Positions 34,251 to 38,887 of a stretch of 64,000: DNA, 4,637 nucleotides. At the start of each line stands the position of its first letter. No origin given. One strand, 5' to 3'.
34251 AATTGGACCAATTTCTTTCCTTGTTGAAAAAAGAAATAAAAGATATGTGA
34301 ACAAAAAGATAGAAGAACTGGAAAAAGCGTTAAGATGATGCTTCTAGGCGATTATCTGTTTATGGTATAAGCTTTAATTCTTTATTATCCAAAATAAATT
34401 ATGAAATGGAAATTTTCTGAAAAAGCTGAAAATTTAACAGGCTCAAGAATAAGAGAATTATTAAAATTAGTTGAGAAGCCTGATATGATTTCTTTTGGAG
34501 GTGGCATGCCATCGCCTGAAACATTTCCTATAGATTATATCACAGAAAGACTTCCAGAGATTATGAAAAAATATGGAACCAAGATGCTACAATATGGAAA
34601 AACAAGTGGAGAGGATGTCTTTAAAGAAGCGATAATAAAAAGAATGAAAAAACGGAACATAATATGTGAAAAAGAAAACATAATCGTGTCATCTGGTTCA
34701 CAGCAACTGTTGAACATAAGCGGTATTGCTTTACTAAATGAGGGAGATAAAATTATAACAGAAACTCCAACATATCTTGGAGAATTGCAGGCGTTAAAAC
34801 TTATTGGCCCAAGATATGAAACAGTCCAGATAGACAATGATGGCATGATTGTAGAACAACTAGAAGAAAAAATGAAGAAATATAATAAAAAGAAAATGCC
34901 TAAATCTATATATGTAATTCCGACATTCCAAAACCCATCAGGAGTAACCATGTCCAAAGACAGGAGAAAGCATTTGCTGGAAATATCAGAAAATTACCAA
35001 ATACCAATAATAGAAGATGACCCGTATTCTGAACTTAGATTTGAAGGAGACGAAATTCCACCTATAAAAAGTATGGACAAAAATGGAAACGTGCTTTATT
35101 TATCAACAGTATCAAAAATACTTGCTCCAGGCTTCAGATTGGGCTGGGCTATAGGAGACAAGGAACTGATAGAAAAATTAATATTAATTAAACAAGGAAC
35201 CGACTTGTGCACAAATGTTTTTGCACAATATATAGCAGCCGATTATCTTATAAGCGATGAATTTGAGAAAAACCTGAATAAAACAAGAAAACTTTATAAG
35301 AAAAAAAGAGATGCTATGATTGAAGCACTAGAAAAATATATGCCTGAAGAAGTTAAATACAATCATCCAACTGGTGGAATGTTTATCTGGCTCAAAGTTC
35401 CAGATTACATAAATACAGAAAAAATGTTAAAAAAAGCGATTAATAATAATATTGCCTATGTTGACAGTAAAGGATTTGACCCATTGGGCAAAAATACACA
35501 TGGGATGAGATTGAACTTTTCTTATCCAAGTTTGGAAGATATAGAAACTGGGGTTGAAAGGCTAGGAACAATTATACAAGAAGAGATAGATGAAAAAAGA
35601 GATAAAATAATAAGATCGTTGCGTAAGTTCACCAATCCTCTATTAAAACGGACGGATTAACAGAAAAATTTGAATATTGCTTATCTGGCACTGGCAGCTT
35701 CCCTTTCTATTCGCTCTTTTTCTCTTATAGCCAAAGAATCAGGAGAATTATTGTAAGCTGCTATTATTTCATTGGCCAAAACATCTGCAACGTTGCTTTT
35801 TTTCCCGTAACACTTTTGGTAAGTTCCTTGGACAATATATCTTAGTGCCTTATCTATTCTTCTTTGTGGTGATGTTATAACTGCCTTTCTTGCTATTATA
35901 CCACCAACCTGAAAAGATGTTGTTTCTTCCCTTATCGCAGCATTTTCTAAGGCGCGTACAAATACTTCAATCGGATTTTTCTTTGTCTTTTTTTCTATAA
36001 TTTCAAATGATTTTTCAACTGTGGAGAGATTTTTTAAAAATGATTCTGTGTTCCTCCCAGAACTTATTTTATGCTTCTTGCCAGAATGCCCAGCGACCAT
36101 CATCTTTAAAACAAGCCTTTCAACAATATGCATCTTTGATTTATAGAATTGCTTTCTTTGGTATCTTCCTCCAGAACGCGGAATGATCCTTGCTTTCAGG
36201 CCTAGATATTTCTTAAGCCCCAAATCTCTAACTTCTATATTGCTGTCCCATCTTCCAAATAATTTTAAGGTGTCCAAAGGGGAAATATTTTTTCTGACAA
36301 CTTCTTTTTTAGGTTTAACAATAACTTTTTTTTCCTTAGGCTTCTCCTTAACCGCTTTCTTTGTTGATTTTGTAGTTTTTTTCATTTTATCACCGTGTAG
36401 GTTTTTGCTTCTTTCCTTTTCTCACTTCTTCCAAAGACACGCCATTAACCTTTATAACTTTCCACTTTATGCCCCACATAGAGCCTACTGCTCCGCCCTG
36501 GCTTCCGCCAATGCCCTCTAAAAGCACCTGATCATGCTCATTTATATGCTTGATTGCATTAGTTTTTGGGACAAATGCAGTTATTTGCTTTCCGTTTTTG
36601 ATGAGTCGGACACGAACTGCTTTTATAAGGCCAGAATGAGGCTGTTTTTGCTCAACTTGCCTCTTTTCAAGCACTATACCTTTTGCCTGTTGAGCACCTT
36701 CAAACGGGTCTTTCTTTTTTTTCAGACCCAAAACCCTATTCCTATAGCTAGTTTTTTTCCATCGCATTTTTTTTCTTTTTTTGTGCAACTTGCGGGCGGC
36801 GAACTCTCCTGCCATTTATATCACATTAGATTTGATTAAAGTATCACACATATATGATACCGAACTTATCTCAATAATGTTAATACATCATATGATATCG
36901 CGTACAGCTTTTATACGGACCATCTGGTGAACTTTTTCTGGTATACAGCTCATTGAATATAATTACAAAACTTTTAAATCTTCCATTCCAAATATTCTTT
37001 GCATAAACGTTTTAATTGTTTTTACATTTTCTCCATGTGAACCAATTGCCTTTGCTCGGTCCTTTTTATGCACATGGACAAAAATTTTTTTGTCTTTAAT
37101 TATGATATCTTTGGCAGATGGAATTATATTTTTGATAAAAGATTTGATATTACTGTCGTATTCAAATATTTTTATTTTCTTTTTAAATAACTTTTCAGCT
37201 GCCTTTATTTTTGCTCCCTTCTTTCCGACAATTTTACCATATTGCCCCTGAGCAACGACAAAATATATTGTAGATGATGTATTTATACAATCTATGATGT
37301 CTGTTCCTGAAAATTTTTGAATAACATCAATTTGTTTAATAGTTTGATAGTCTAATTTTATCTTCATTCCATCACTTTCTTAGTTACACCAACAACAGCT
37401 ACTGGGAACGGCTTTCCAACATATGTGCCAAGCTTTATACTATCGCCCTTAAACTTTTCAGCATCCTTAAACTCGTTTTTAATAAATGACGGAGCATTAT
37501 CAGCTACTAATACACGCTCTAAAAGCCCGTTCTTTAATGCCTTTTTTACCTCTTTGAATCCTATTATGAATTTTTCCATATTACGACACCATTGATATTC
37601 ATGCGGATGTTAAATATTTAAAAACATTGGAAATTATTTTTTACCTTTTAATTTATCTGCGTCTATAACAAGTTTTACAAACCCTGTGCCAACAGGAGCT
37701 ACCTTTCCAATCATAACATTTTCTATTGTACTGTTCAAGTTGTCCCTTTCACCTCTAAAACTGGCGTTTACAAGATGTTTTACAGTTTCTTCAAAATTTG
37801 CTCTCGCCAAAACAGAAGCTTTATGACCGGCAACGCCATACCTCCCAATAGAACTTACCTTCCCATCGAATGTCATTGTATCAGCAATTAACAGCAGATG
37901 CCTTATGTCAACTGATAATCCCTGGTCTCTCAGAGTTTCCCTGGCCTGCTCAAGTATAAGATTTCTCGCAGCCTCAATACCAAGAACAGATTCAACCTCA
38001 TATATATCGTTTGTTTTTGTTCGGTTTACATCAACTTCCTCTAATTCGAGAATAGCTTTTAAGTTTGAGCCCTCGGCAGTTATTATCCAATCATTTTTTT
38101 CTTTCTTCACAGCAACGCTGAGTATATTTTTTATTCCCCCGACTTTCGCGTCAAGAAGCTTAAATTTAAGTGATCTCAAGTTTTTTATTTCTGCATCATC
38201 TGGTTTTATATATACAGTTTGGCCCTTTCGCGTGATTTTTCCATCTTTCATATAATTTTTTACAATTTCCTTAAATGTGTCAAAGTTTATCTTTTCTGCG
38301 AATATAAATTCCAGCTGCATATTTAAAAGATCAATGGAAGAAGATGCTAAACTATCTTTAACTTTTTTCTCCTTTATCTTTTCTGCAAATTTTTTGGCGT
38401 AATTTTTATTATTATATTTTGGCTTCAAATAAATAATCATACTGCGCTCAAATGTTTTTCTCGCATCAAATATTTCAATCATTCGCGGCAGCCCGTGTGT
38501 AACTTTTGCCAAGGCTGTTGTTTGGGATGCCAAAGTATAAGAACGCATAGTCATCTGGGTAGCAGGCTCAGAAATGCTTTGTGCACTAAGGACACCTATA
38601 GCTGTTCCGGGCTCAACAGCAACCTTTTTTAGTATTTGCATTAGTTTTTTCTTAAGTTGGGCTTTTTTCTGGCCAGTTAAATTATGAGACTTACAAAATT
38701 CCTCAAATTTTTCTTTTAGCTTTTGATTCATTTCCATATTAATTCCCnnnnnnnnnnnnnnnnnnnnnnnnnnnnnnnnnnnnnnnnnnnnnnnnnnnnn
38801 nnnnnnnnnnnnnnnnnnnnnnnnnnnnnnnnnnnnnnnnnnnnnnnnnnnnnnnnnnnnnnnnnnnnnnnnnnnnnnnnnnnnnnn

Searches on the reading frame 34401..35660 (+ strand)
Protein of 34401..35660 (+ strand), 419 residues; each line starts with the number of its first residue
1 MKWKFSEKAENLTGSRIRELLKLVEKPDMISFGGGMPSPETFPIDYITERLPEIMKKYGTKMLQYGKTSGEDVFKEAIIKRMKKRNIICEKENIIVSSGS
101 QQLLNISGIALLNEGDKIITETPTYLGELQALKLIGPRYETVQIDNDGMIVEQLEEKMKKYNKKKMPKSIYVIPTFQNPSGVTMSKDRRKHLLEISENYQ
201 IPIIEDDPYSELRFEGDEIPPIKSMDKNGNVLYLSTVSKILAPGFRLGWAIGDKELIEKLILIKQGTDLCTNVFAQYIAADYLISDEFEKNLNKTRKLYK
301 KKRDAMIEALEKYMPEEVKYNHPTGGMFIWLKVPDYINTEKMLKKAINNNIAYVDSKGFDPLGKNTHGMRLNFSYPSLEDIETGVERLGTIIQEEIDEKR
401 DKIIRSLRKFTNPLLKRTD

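Call 17: search_protein_families(library=pfam, proteins=[window:34401-35660:+])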
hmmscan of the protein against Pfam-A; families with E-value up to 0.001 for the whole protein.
window:34401-35660:+ (419 aa): 2 families
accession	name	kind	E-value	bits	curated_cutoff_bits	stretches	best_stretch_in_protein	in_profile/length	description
PF00155.27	Aminotran_1_2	-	9.7e-36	124.1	19.7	1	43-388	18-361/361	Aminotransferase class I and II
PF12897.13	Asp_aminotransf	-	8.2e-11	41.8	27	1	114-400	123-417/421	Aspartate amino-transferase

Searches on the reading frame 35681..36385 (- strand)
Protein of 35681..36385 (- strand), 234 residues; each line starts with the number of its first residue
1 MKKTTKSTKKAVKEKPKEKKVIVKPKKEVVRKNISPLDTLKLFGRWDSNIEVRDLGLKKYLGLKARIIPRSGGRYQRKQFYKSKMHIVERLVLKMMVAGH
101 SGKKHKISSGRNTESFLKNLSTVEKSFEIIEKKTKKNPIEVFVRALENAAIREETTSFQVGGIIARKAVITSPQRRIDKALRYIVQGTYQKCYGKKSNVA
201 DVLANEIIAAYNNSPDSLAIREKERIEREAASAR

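Call 30: search_protein_families(library=pfam, proteins=[window:35681-36385:-])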
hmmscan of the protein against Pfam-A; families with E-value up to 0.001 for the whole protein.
window:35681-36385:- (234 aa): 1 family
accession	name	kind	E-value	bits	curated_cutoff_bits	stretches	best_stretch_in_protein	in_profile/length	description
PF00177.27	Ribosomal_S7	-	2.5e-29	102.2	24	1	63-234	7-148/148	Ribosomal protein S7p/S5e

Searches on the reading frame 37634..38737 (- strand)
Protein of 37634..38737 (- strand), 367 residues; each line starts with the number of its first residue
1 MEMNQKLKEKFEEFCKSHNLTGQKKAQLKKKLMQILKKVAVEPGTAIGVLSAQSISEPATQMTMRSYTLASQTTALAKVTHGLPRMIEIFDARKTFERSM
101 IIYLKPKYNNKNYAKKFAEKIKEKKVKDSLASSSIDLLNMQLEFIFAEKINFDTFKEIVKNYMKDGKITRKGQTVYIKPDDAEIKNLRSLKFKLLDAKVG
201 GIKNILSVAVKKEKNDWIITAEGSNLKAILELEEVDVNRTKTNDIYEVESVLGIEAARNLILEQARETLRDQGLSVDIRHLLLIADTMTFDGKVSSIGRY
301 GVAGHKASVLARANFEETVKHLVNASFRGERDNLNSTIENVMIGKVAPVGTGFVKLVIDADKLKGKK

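Call 17: search_protein_families(library=pfam, proteins=[window:37634-38737:-])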
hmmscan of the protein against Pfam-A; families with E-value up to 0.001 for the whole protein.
window:37634-38737:- (367 aa): 1 family
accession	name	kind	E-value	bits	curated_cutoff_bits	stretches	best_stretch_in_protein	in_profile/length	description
PF04998.22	RNA_pol_Rpb1_5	-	1.5e-42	146.4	28.5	1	37-308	64-265/267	RNA polymerase Rpb1, domain 5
